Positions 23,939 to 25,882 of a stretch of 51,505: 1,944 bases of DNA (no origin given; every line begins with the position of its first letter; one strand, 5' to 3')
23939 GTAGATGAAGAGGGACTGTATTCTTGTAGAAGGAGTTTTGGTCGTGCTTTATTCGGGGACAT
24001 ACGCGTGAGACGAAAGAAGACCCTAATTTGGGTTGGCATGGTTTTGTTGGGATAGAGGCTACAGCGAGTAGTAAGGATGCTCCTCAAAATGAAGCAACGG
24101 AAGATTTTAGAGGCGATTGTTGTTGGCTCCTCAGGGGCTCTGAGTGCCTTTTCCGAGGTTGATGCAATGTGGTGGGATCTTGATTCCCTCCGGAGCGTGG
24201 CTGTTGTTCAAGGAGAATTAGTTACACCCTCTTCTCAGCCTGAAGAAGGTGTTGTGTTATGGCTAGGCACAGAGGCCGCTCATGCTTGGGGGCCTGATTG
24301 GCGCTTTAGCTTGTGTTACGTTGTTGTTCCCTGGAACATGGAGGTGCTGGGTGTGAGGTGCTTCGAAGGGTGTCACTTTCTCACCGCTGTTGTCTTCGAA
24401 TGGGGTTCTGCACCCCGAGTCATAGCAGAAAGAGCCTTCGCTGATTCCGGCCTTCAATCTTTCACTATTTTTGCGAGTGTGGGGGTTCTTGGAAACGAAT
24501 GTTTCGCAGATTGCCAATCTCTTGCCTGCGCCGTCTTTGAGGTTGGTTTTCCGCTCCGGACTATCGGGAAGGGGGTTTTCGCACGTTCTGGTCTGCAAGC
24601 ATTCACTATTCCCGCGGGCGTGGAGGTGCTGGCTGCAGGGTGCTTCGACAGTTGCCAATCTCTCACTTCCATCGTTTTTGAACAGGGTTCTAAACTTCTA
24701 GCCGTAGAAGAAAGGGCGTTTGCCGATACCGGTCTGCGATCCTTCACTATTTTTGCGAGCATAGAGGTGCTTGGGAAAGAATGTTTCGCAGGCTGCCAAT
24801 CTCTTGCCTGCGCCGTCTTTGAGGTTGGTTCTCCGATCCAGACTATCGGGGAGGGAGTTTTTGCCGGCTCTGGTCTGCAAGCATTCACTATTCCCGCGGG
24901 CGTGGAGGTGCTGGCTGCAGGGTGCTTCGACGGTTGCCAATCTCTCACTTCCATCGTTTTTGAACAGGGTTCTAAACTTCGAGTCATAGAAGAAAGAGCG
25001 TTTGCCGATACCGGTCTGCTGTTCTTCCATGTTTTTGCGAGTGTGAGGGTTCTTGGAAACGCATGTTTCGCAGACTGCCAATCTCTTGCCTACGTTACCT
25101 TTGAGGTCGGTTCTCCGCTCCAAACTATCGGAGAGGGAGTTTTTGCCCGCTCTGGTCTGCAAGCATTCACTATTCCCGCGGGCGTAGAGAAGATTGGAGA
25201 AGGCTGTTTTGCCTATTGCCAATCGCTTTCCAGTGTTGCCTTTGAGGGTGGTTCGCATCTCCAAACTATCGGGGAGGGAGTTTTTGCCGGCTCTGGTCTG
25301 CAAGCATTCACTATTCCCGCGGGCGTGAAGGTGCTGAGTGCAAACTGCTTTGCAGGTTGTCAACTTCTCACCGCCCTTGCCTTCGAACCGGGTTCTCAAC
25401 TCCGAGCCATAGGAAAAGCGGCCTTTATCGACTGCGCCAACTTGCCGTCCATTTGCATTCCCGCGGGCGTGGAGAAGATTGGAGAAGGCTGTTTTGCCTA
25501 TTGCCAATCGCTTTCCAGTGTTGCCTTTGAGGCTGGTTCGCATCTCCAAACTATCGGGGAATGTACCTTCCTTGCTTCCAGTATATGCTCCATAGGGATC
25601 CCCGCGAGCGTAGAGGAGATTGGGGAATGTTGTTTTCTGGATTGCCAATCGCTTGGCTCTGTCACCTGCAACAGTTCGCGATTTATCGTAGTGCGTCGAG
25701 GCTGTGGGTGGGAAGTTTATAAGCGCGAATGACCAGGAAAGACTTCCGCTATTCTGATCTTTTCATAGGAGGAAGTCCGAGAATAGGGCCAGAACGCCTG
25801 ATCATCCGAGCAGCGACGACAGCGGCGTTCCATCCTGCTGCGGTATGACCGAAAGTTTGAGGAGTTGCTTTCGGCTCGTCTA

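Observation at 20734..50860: Ten otherwise unrelated accessory ORFs share one N-terminal leader ending in a small residue plus Met; it is exactly 26 residues in all five complete LRR genes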

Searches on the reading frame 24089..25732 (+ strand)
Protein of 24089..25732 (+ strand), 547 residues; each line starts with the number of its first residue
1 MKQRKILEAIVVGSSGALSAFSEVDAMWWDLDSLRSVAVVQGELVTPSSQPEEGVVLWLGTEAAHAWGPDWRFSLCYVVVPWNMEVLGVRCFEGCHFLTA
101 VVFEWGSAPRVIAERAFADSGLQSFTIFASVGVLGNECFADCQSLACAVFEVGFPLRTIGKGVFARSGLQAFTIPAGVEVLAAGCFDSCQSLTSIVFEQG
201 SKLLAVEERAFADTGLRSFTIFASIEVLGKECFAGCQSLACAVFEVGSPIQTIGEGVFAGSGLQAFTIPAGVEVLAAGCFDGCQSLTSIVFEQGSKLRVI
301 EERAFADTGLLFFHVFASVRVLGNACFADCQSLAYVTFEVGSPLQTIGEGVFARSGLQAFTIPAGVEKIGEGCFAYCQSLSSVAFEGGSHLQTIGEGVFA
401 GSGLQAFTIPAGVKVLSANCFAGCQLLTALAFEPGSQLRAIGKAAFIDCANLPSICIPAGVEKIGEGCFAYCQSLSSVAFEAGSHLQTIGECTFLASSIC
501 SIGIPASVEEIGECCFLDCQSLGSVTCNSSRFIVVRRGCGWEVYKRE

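Call 5: search_protein_families(library=pfam, proteins=[window:24089-25732:+], max_evalue=0.01)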
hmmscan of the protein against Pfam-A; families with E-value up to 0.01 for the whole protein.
window:24089-25732:+ (547 aa): 2 families
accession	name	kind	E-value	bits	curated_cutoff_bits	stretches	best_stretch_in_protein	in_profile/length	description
PF13306.12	LRR_5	-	9.5e-105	346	27.7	5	300-426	3-125/127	BspA type Leucine rich repeat region (6 copies)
PF13855.12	LRR_8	-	0.00021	21.5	27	0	273-310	14-50/61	Leucine rich repeat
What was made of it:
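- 24089..25732 (+): LRR1, a BspA-type LRR protein. The 26-residue leader is at 24089-24166; Met27 codon at 24167-24169. Pfam LRR_5, E = 9.5e-105 (call 5).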

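Call 47: search_protein_families(library=ncbifam, proteins=[window:24089-25732:+], max_evalue=0.1)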
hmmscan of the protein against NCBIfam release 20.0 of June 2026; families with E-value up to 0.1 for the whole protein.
window:24089-25732:+ (547 aa): 1 family
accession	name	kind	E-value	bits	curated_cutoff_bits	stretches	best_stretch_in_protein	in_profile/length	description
NF047961.1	adhesin_HupY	equivalog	3.6e-19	68.4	1250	4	451-520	187-254/978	leucine-rich repeat adhesin HupY/LrrG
